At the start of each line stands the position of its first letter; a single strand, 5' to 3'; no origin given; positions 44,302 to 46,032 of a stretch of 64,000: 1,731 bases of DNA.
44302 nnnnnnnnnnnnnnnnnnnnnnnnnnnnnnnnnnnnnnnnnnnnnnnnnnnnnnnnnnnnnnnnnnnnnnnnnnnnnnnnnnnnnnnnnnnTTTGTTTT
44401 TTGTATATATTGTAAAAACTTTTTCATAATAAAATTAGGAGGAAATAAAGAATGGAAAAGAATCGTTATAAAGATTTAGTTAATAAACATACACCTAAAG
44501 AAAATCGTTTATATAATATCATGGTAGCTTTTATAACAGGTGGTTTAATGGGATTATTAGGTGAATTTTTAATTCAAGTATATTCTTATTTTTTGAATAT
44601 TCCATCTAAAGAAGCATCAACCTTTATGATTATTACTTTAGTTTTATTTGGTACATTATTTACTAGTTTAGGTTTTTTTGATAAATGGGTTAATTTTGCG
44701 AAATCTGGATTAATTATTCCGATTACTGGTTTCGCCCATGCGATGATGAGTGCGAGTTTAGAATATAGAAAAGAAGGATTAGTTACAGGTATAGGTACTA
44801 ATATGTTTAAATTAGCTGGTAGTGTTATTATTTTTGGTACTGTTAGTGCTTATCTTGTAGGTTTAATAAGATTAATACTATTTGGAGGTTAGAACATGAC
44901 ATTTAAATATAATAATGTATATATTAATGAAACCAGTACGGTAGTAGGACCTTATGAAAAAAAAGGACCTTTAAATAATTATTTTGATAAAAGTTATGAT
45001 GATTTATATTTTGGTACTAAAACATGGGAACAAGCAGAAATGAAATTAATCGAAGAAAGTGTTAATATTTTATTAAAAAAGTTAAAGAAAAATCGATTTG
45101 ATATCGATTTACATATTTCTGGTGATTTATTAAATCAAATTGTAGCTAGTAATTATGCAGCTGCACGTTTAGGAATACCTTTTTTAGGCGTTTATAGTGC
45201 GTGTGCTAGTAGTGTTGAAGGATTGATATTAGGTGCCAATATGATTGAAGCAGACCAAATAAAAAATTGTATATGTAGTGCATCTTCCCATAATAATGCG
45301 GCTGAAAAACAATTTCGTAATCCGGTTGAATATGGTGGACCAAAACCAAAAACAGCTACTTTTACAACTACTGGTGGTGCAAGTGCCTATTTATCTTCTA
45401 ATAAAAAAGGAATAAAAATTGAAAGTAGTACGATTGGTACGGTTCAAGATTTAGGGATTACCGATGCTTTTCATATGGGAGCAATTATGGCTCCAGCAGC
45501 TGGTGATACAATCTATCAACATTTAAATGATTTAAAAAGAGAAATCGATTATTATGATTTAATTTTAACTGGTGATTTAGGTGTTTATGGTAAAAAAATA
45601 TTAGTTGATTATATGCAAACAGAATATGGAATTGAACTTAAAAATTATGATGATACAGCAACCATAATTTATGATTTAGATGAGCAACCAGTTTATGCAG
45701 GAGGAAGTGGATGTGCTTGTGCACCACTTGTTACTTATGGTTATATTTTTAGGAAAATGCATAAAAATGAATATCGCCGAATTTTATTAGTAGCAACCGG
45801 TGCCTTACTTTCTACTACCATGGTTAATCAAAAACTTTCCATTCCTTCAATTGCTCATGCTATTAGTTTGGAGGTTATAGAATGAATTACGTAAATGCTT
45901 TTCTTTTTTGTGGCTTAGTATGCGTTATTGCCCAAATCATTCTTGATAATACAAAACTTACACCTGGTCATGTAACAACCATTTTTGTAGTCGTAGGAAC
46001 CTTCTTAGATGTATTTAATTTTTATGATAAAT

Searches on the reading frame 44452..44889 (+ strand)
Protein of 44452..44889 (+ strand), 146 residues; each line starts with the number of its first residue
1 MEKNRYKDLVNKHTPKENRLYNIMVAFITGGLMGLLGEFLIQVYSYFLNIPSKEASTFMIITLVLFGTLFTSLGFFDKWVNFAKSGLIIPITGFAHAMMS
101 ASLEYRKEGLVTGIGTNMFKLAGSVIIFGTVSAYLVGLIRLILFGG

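Call 66: search_protein_families(library=ncbifam, proteins=[window:44452-44889:+], max_evalue=0.00001)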
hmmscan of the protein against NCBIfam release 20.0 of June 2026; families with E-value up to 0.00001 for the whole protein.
window:44452-44889:+ (146 aa): 2 families
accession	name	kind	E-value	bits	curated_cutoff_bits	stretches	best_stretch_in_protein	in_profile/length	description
TIGR02838.1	spore_V_AC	equivalog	3.9e-48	162.8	164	1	5-143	2-140/141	stage V sporulation protein AC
TIGR02839.1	spore_V_AE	equivalog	6.1e-13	49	131.1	1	24-139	2-109/114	stage V sporulation protein AE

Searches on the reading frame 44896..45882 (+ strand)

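Call 66: search_protein_families(library=ncbifam, proteins=[window:44896-45882:+], max_evalue=0.00001)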
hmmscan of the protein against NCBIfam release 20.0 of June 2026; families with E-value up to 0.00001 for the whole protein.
window:44896-45882:+ (329 aa): 3 families
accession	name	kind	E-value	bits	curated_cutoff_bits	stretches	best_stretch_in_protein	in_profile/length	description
NF006160.0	PRK08304.1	subfamily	8.9e-128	425.6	402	1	6-327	14-335/337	stage V sporulation protein AD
TIGR02845.1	spore_V_AD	equivalog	1.7e-123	411.6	411.8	1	6-326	8-327/327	stage V sporulation protein AD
NF009069.0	PRK12404.1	subfamily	1.1e-116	389.5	442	1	6-327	12-333/338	stage V sporulation protein AD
